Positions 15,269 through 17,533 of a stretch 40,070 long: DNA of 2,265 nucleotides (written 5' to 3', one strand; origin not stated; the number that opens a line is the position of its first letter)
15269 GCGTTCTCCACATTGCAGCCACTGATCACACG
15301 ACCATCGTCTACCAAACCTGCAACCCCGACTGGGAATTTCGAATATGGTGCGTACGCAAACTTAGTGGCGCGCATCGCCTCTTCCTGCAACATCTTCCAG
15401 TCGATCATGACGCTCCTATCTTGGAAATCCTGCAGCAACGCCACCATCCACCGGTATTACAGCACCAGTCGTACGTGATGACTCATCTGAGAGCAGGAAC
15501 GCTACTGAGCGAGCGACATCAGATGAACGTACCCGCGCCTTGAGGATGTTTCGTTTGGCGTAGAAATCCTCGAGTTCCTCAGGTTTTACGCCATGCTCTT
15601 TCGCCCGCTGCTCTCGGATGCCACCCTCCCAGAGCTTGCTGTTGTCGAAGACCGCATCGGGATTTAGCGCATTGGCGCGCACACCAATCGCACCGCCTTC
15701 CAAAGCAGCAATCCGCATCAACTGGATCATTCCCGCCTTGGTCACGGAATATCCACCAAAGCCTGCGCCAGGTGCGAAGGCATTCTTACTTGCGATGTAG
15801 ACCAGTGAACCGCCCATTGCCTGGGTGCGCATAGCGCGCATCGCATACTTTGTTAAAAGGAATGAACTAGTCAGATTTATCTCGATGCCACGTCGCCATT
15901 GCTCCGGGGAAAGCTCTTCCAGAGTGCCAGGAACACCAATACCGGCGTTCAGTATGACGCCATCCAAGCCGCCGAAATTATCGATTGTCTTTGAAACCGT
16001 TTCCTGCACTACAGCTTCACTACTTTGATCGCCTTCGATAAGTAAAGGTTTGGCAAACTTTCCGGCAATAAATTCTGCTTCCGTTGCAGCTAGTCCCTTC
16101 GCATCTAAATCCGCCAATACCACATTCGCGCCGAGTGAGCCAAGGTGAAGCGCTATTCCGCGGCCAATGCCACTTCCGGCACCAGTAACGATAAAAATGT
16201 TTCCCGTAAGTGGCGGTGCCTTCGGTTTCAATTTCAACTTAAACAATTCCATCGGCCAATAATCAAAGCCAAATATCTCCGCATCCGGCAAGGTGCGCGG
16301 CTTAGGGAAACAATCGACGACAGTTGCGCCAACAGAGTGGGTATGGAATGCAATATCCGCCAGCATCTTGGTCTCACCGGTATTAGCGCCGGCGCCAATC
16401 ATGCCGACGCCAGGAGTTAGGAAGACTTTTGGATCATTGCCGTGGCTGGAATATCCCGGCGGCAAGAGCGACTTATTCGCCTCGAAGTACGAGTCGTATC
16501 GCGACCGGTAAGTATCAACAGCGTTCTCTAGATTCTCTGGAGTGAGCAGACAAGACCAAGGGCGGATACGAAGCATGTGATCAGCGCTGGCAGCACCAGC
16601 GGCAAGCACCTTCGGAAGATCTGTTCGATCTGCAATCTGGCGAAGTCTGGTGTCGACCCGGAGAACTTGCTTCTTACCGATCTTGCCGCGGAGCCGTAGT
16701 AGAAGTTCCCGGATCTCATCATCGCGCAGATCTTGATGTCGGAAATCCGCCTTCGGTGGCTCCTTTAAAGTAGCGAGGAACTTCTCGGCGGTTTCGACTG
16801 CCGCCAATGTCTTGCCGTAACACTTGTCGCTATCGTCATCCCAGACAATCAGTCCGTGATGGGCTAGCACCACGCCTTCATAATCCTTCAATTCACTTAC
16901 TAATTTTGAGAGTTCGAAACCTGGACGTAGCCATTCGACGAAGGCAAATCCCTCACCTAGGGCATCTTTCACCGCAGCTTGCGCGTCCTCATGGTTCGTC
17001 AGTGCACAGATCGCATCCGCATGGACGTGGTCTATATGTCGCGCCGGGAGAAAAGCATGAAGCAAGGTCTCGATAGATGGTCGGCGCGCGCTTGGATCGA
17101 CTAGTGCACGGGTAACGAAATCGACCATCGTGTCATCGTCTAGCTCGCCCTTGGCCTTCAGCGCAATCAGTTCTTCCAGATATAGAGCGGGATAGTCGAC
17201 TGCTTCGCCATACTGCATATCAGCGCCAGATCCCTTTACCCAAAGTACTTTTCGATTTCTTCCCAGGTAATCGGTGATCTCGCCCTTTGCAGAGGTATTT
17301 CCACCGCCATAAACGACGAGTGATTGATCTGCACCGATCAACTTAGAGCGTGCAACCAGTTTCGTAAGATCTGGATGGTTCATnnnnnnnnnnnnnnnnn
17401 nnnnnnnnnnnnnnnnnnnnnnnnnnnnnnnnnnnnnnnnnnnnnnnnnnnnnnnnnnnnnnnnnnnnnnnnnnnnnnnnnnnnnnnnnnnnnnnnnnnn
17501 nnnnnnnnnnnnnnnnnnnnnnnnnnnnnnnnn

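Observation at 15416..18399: mtnA translationally coupled to a fused class II aldolase-SDR: candidate fused 'DHAP shunt' module for 5-methylthio-/5-deoxy-pentose phosphates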

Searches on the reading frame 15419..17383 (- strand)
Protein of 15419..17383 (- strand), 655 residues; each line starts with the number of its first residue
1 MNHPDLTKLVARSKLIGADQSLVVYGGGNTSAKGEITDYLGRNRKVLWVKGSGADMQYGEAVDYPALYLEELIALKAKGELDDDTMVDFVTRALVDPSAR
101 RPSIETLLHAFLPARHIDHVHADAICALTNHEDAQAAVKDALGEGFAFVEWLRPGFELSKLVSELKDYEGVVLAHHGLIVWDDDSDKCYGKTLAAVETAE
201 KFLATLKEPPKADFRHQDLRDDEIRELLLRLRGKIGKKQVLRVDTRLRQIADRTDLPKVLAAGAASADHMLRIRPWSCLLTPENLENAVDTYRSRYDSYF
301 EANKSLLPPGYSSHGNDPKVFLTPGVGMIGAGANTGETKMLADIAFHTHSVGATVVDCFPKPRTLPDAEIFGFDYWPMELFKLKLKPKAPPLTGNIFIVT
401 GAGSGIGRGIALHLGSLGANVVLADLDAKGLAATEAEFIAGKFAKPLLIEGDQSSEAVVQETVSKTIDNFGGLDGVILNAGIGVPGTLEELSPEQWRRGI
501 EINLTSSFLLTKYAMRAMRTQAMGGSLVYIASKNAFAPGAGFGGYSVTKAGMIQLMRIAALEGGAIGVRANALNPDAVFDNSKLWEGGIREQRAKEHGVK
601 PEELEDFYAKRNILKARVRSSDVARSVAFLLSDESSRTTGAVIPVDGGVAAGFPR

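Call 7: search_protein_families(library=pfam, proteins=[window:15419-17383:-])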
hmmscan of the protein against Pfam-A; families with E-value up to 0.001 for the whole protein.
window:15419-17383:- (655 aa): 4 families
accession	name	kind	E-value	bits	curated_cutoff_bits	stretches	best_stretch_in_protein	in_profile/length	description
PF13561.12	adh_short_C2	-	8.3e-45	153.6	27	1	401-649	1-235/236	Enoyl-(Acyl carrier protein) reductase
PF00106.31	adh_short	-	5.1e-38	131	26.6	1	396-578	2-182/195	short chain dehydrogenase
PF00596.27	Aldolase_II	-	4.5e-16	59.7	22.2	1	10-200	4-180/183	Class II Aldolase and Adducin N-terminal domain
PF08659.16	KR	-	0.0001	22.7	22.6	1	397-512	3-121/180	KR domain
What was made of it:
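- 15416..16213 (-): Fusion residues 391-655 plus stop: classical SDR domain. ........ 400-407, D425 (an acidic residue at this position is typical of NAD-preferring SDRs), S532-Y545-K549. PF13561/PF00106 (call 7).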

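Call 8: search_protein_families(library=ncbifam, proteins=[window:15419-17383:-])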
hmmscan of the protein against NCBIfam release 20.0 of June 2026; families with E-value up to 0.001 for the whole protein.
window:15419-17383:- (655 aa): 220 families (the best 25 are shown)
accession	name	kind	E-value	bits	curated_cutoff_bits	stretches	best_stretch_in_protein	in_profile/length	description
NF006190.0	PRK08324.1-4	equivalog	3.7e-158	527.7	1014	1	5-655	17-689/689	bifunctional aldolase/short-chain dehydrogenase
TIGR02632.1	RhaD_aldol-ADH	equivalog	6.8e-154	513.8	567.75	1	7-655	2-676/676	bifunctional rhamnulose-1-phosphate aldolase/short-chain dehydrogenase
NF006195.0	PRK08324.2-3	equivalog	1.6e-149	499.2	931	1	5-655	24-678/678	bifunctional aldolase/short-chain dehydrogenase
NF006194.0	PRK08324.2-2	equivalog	7.9e-147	490.8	686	1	4-655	22-703/703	bifunctional aldolase/short-chain dehydrogenase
NF006189.0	PRK08324.1-3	equivalog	1.8e-146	489.3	634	1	7-655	26-701/701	bifunctional rhamnulose-1-phosphate aldolase/short-chain dehydrogenase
NF006196.0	PRK08324.2-4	equivalog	1.8e-131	439.7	831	1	4-648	15-652/657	bifunctional aldolase/short-chain dehydrogenase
NF006192.0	PRK08324.1-6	equivalog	2.4e-122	409.6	639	1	5-651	25-681/685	bifunctional aldolase/short-chain dehydrogenase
NF006191.0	PRK08324.1-5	equivalog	9.8e-119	397.7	1240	1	6-655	28-706/706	bifunctional aldolase/short-chain dehydrogenase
NF006188.0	PRK08324.1-1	equivalog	5.2e-115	385.2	1152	1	4-655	5-679/679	bifunctional aldolase/short-chain dehydrogenase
NF006193.0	PRK08324.2-1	subfamily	8.7e-97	324.9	1213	2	284-651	348-701/705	bifunctional aldolase/short-chain dehydrogenase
NF006197.0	PRK08324.2-5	equivalog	1.1e-58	199.1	627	1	9-423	20-450/583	bifunctional aldolase/short-chain dehydrogenase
NF009093.0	PRK12429.1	subfamily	2.4e-45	154.9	258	1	392-650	3-257/259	3-hydroxybutyrate dehydrogenase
NF005559.1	PRK07231.1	subfamily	4.2e-45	154.2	215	1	392-649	2-247/249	glucose 1-dehydrogenase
NF004791.0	PRK06138.1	equivalog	1.6e-44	152.2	312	1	392-651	3-251/252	SDR family oxidoreductase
NF052558.1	MBtsdlDhBudC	equivalog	1.2e-43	149.5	270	1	394-651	3-243/250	meso-2,3-butanediol dehydrogenase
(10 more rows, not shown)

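Call 14: find_homologous_proteins(query=window:15419-17383:-, max_evalue=1e-50)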
Query window:15419-17383:- (655 aa): 6078 proteins with E <= 1e-50 among 8000 candidates; the best 120 are listed.
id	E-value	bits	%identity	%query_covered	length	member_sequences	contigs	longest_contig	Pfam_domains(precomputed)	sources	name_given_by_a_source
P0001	0.0e+0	1465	99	100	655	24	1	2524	PF00596.28,PF13561.13,PF00106.32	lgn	-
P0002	0.0e+0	1347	89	100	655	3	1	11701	PF00596.28,PF13561.13,PF00106.32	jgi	jgi:rhamnulose-1-phosphate aldolase/alcohol dehydrogenase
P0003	0.0e+0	1279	85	100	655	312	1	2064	PF00596.28,PF13561.13,PF00106.32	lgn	-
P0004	0.0e+0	1263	85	100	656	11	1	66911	PF00596.28,PF13561.13,PF00106.32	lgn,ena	-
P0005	0.0e+0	1252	83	100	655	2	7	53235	PF08659.17,PF00596.28,PF13561.13,PF00106.32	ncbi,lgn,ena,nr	ncbi:MAG: SDR family oxidoreductase [Actinobacteria bacterium]|nr:SDR family oxidoreductase [Actinom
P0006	0.0e+0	1250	84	100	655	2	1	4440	PF00596.28,PF13561.13,PF00106.32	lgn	-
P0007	0.0e+0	1239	83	100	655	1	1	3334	PF00596.28,PF13561.13,PF00106.32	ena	-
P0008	0.0e+0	1235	82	100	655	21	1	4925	PF00596.28,PF13561.13,PF00106.32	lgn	-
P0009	0.0e+0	1235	82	100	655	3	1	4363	PF00596.28,PF13561.13,PF00106.32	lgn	-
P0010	0.0e+0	1232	81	100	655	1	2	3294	PF00596.28,PF13561.13,PF00106.32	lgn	-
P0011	0.0e+0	1230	82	100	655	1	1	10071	PF00596.28,PF13561.13,PF00106.32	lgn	-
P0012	0.0e+0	1225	81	100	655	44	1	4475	PF00596.28,PF13561.13,PF00106.32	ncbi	-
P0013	0.0e+0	1224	82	100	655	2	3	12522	PF00596.28,PF13561.13,PF00106.32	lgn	-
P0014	0.0e+0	1221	82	99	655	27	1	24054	PF00596.28,PF13561.13,PF00106.32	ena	-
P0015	0.0e+0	1219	81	100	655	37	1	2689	PF08659.17,PF00596.28,PF13561.13,PF00106.32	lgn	-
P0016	0.0e+0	1217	81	100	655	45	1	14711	PF00596.28,PF13561.13,PF00106.32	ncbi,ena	-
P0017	0.0e+0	1216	80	100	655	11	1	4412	PF00596.28,PF13561.13,PF00106.32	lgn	-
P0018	0.0e+0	1210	80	100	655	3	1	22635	PF00596.28,PF13561.13,PF00106.32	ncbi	-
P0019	0.0e+0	1169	79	100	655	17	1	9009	PF00596.28,PF13561.13,PF00106.32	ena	-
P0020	0.0e+0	1167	78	100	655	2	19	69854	PF00596.28,PF13561.13,PF00106.32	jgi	jgi:rhamnulose-1-phosphate aldolase/alcohol dehydrogenase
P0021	0.0e+0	1165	79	99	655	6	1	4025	PF00596.28,PF13561.13,PF00106.32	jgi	jgi:rhamnulose-1-phosphate aldolase/alcohol dehydrogenase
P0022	0.0e+0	1163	79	100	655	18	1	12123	PF00596.28,PF13561.13,PF00106.32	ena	-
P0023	0.0e+0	1161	77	99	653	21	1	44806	PF00596.28,PF13561.13,PF00106.32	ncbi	ncbi:MAG: SDR family oxidoreductase [Actinomycetales bacterium]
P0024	0.0e+0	1159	77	99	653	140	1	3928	PF08659.17,PF00596.28,PF13561.13,PF00106.32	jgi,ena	jgi:rhamnose utilization protein RhaD (predicted bifunctional aldolase and dehydrogenase)/NAD(P)-dep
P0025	0.0e+0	1152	78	99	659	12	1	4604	PF00596.28,PF13561.13,PF00106.32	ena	-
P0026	0.0e+0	1149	78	99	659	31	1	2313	PF00596.28,PF13561.13,PF00106.32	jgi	jgi:rhamnulose-1-phosphate aldolase/alcohol dehydrogenase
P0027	0.0e+0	1149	76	99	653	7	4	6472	PF00596.28,PF13561.13,PF00106.32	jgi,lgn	jgi:rhamnose utilization protein RhaD (predicted bifunctional aldolase and dehydrogenase)/NAD(P)-dep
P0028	0.0e+0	1145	77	100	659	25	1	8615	PF00596.28,PF13561.13,PF00106.32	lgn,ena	-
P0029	0.0e+0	1139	75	99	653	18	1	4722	PF00596.28,PF13561.13,PF00106.32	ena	-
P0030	0.0e+0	1136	74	100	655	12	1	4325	PF00596.28,PF13561.13,PF00106.32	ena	-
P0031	0.0e+0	1035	70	99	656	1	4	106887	PF08659.17,PF00596.28,PF13561.13,PF00106.32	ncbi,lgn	-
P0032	0.0e+0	1034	70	99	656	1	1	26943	PF00596.28,PF13561.13,PF00106.32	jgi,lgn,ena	-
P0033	0.0e+0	1034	70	99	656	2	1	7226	PF08659.17,PF00596.28,PF13561.13,PF00106.32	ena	-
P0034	0.0e+0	1034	69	99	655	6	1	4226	PF00596.28,PF13561.13,PF00106.32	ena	-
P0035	0.0e+0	1031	70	99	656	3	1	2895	PF08659.17,PF00596.28,PF13561.13,PF00106.32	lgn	-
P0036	0.0e+0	1030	70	99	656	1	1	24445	PF08659.17,PF00596.28,PF13561.13,PF00106.32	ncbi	-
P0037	0.0e+0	1029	71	99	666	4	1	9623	PF00596.28,PF13561.13,PF00106.32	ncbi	-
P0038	0.0e+0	1029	70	99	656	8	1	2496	PF00596.28,PF13561.13,PF00106.32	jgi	-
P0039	0.0e+0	1029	69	99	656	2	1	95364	PF00596.28,PF13561.13,PF00106.32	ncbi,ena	-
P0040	0.0e+0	1024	69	99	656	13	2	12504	PF00596.28,PF13561.13,PF00106.32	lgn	-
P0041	0.0e+0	1024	69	99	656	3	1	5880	PF08659.17,PF00596.28,PF13561.13,PF00106.32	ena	-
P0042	0.0e+0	1024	69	99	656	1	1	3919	PF08659.17,PF00596.28,PF13561.13,PF00106.32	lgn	-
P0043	0.0e+0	1024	69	99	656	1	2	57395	PF08659.17,PF00596.28,PF13561.13,PF00106.32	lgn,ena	-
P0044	0.0e+0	1023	69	99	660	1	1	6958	PF08659.17,PF00596.28,PF13561.13,PF00106.32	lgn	-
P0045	0.0e+0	1023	70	99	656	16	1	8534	PF00596.28,PF13561.13,PF00106.32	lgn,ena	-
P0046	0.0e+0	1022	69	99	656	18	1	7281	PF00596.28,PF13561.13,PF00106.32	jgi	-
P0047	0.0e+0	1022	69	99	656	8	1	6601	PF08659.17,PF00596.28,PF13561.13,PF00106.32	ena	-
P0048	0.0e+0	1022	70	99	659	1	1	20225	PF00596.28,PF13561.13,PF00106.32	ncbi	-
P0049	0.0e+0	1022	69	99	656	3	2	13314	PF00596.28,PF13561.13,PF00106.32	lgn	-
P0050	0.0e+0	1021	70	99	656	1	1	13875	PF08659.17,PF00596.28,PF13561.13,PF00106.32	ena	-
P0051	0.0e+0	1020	68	99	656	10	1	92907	PF00596.28,PF13561.13,PF00106.32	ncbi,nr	ncbi:MAG: SDR family oxidoreductase [Candidatus Nanopelagicaceae bacterium]|nr:SDR family oxidoreduc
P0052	0.0e+0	1020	69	99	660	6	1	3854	PF08659.17,PF00596.28,PF13561.13,PF00106.32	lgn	-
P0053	0.0e+0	1018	69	99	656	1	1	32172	PF00596.28,PF13561.13,PF00106.32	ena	-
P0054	0.0e+0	1017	69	99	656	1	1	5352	PF08659.17,PF00596.28,PF13561.13,PF00106.32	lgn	-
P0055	0.0e+0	1017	69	99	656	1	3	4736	PF08659.17,PF00596.28,PF13561.13,PF00106.32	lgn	-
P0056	0.0e+0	1017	69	99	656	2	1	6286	PF08659.17,PF00596.28,PF13561.13,PF00106.32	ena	-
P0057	0.0e+0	1016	70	99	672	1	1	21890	PF00596.28,PF13561.13,PF00106.32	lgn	-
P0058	0.0e+0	1016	69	99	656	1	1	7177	PF08659.17,PF00596.28,PF13561.13,PF00106.32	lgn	-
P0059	0.0e+0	1015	69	99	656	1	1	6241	PF08659.17,PF00596.28,PF13561.13,PF00106.32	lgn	-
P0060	0.0e+0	1015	69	99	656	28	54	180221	PF00596.28,PF13561.13,PF00106.32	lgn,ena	-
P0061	0.0e+0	1015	68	99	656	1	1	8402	PF08659.17,PF00596.28,PF13561.13,PF00106.32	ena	-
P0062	0.0e+0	1014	69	99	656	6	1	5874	PF08659.17,PF00596.28,PF13561.13,PF00106.32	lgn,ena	-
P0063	0.0e+0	1014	69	99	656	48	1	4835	PF00596.28,PF13561.13,PF00106.32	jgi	jgi:rhamnulose-1-phosphate aldolase/alcohol dehydrogenase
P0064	0.0e+0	1014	69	99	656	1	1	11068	PF08659.17,PF00596.28,PF13561.13,PF00106.32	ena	-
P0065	0.0e+0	1014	68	99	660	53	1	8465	PF08659.17,PF00596.28,PF13561.13,PF00106.32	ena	-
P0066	0.0e+0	1013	70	99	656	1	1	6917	PF00596.28,PF13561.13,PF00106.32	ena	-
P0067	0.0e+0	1013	69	99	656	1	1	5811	PF08659.17,PF00596.28,PF13561.13,PF00106.32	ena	-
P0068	0.0e+0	1013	68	100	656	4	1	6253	PF00596.28,PF13561.13,PF00106.32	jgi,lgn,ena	-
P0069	0.0e+0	1013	68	99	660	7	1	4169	PF08659.17,PF00596.28,PF13561.13,PF00106.32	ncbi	ncbi:MAG: SDR family oxidoreductase [Candidatus Nanopelagicaceae bacterium]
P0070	0.0e+0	1012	69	99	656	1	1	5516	PF08659.17,PF00596.28,PF13561.13,PF00106.32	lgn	-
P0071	0.0e+0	1012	68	99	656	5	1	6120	PF08659.17,PF00596.28,PF13561.13,PF00106.32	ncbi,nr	ncbi:MAG: SDR family oxidoreductase [Actinobacteria bacterium]|nr:SDR family oxidoreductase [Actinom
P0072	0.0e+0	1012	69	99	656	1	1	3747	PF08659.17,PF00596.28,PF13561.13,PF00106.32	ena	-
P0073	0.0e+0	1012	69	99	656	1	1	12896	PF08659.17,PF00596.28,PF13561.13,PF00106.32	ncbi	ncbi:MAG: hypothetical protein RLZZ485_50 [Actinomycetota bacterium]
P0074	0.0e+0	1012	68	99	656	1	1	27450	PF08659.17,PF00596.28,PF13561.13,PF00106.32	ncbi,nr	ncbi:MAG: SDR family oxidoreductase [Actinobacteria bacterium]|nr:SDR family oxidoreductase [Actinom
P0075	0.0e+0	1012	68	99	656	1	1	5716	PF08659.17,PF00596.28,PF13561.13,PF00106.32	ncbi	ncbi:MAG: SDR family oxidoreductase [Candidatus Nanopelagicaceae bacterium]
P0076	0.0e+0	1011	68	99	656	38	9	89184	PF00596.28,PF13561.13,PF00106.32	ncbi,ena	-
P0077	0.0e+0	1011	68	99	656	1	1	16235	PF08659.17,PF00596.28,PF13561.13,PF00106.32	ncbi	ncbi:MAG: SDR family oxidoreductase [Candidatus Nanopelagicaceae bacterium]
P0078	0.0e+0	1011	68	99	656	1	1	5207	PF08659.17,PF00596.28,PF13561.13,PF00106.32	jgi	jgi:rhamnulose-1-phosphate aldolase/alcohol dehydrogenase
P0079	0.0e+0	1011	69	100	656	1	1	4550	PF08659.17,PF00596.28,PF13561.13,PF00106.32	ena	-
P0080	0.0e+0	1011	68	99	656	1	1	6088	PF08659.17,PF00596.28,PF13561.13,PF00106.32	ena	-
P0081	0.0e+0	1011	70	99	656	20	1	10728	PF00596.28,PF13561.13,PF00106.32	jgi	jgi:rhamnulose-1-phosphate aldolase/alcohol dehydrogenase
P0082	0.0e+0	1011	69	99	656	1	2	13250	PF08659.17,PF00596.28,PF13561.13,PF00106.32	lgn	-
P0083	0.0e+0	1011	69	99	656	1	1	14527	PF08659.17,PF00596.28,PF13561.13,PF00106.32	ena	-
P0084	0.0e+0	1011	69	99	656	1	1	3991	PF08659.17,PF00596.28,PF13561.13,PF00106.32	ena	-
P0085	0.0e+0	1011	70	99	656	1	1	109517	PF00596.28,PF13561.13,PF00106.32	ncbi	-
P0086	0.0e+0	1011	68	99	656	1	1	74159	PF08659.17,PF00596.28,PF13561.13,PF00106.32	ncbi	ncbi:MAG: SDR family oxidoreductase [Candidatus Nanopelagicaceae bacterium]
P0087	0.0e+0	1011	69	99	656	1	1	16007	PF08659.17,PF00596.28,PF13561.13,PF00106.32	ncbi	ncbi:MAG: SDR family oxidoreductase [Candidatus Nanopelagicaceae bacterium]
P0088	0.0e+0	1010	68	99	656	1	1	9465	PF08659.17,PF00596.28,PF13561.13,PF00106.32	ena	-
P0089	0.0e+0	1010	68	99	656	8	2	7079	PF08659.17,PF00596.28,PF13561.13,PF00106.32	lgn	-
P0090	0.0e+0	1010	68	99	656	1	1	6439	PF08659.17,PF00596.28,PF13561.13,PF00106.32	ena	-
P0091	0.0e+0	1010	68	99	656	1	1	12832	PF08659.17,PF00596.28,PF13561.13,PF00106.32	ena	-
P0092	1.7e-298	1009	68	99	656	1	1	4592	PF08659.17,PF00596.28,PF13561.13,PF00106.32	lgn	-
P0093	1.7e-298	1009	68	99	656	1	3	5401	PF08659.17,PF00596.28,PF13561.13,PF00106.32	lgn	-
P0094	1.8e-298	1009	68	99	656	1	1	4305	PF08659.17,PF00596.28,PF13561.13,PF00106.32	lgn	-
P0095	2.3e-298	1009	68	99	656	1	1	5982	PF08659.17,PF00596.28,PF13561.13,PF00106.32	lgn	-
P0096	3.3e-298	1008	68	99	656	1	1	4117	PF08659.17,PF00596.28,PF13561.13,PF00106.32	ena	-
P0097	3.5e-298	1008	68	99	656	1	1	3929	PF08659.17,PF00596.28,PF13561.13,PF00106.32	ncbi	ncbi:MAG: hypothetical protein RLZZ131_971 [Actinomycetota bacterium]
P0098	3.7e-298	1008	68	99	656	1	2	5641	PF08659.17,PF00596.28,PF13561.13,PF00106.32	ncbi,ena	-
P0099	3.9e-298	1008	69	99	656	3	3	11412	PF00596.28,PF13561.13,PF00106.32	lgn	-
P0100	4.3e-298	1008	68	99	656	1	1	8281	PF08659.17,PF00596.28,PF13561.13,PF00106.32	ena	-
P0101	5.4e-298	1008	67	100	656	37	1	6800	PF00596.28,PF13561.13,PF00106.32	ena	-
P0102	5.5e-298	1008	69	100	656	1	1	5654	PF00596.28,PF13561.13,PF00106.32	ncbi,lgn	-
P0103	5.7e-298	1008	69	99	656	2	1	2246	PF00596.28,PF13561.13,PF00106.32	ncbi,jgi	jgi:rhamnulose-1-phosphate aldolase/alcohol dehydrogenase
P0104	6.3e-298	1007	68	99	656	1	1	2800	PF08659.17,PF00596.28,PF13561.13,PF00106.32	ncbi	ncbi:MAG: hypothetical protein RLZZ14_777 [Actinomycetota bacterium]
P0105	8.6e-298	1007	68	99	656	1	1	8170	PF08659.17,PF00596.28,PF13561.13,PF00106.32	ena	-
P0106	2.0e-297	1006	69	99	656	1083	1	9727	PF08659.17,PF00596.28,PF13561.13,PF00106.32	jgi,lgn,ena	jgi:rhamnulose-1-phosphate aldolase/alcohol dehydrogenase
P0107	2.6e-297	1005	68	99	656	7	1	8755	PF00596.28,PF13561.13,PF00106.32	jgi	-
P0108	2.6e-297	1005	69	99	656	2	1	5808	PF00596.28,PF13561.13,PF00106.32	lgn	-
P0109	2.7e-297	1005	68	99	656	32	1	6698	PF08659.17,PF00596.28,PF13561.13,PF00106.32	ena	-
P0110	2.9e-297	1005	69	99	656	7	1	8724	PF00596.28,PF13561.13,PF00106.32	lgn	-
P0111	3.1e-297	1005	68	99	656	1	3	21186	PF00596.28,PF13561.13,PF00106.32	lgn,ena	-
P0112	3.4e-297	1005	70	99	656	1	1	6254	PF00596.28,PF13561.13,PF00106.32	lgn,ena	-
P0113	4.0e-297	1005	66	99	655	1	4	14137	PF00596.28,PF13561.13,PF00106.32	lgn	-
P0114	4.2e-297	1005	68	99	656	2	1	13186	PF00596.28,PF13561.13,PF00106.32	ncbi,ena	-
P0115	6.9e-297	1004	70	99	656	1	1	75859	PF00596.28,PF13561.13,PF00106.32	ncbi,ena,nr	ncbi:MAG: SDR family oxidoreductase [Actinomycetota bacterium]|nr:SDR family oxidoreductase [Actinom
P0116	8.4e-297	1004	69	99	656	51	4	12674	PF00596.28,PF13561.13,PF00106.32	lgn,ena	-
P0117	1.7e-296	1003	68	99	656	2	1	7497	PF00596.28,PF13561.13,PF00106.32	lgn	-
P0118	2.2e-296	1002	68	99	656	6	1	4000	PF08659.17,PF00596.28,PF13561.13,PF00106.32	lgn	-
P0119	2.8e-296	1002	68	99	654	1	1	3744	PF08659.17,PF00596.28,PF13561.13,PF00106.32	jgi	jgi:rhamnulose-1-phosphate aldolase/alcohol dehydrogenase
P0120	3.1e-296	1002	69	99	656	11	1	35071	PF00596.28,PF13561.13,PF00106.32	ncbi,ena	ncbi:MAG: SDR family oxidoreductase [Actinomycetes bacterium]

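Call 16: find_encoding_contigs(protein=P0060, flank=10000, max_places=3)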
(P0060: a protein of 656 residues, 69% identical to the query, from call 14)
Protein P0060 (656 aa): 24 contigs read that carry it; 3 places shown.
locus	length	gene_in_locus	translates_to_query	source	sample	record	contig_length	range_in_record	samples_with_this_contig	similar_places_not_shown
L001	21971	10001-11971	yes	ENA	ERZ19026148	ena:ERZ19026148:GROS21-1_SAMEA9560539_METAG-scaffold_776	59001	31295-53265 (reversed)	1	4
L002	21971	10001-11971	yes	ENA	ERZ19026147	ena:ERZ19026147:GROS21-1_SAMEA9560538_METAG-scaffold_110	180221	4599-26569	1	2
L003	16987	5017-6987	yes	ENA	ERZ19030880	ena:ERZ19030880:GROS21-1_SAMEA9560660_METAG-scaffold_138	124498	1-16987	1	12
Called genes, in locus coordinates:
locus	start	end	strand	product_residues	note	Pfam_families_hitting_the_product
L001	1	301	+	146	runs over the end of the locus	PF00828:Ribosomal_L27A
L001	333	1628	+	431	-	PF00344:SecY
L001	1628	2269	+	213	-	PF00406:ADK, PF13207:AAA_17, PF05191:ADK_lid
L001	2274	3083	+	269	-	PF00557:Peptidase_M24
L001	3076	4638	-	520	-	PF07969:Amidohydro_3, PF01979:Amidohydro_1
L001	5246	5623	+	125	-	PF00416:Ribosomal_S13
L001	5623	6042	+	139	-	PF00411:Ribosomal_S11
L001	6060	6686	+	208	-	PF00163:Ribosomal_S4, PF01479:S4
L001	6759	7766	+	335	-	PF01193:RNA_pol_L, PF01000:RNA_pol_A_bac, PF03118:RNA_pol_A_CTD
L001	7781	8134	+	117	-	PF01196:Ribosomal_L17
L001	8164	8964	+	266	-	PF01416:PseudoU_synth_1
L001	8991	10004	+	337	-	PF01008:IF-2B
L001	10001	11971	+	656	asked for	PF00596:Aldolase_II, PF00106:adh_short, PF13561:adh_short_C2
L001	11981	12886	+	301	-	PF00456:Transketolase_N, PF13292:DXP_synthase_N (weak), PF00676:E1_dh (weak)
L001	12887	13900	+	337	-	PF02779:Transket_pyr, PF02780:Transketolase_C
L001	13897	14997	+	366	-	PF00016:RuBisCO_large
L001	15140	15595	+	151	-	PF00572:Ribosomal_L13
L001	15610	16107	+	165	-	PF00380:Ribosomal_S9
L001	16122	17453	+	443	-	PF02878:PGM_PMM_I, PF02879:PGM_PMM_II, PF02880:PGM_PMM_III, PF00408:PGM_PMM_IV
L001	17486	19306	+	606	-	PF13522:GATase_6, PF13537:GATase_7, PF01380:SIS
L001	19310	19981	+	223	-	PF01569:PAP2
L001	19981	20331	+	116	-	PF01648:ACPS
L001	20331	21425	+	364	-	PF01168:Ala_racemase_N, PF00842:Ala_racemase_C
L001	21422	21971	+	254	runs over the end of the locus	PF13476:AAA_23 (weak), PF00005:ABC_tran, PF13304:AAA_21 (faint), PF12399:BCA_ABC_TP_C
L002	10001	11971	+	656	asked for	PF00596:Aldolase_II, PF00106:adh_short, PF13561:adh_short_C2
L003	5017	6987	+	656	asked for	PF00596:Aldolase_II, PF00106:adh_short, PF13561:adh_short_C2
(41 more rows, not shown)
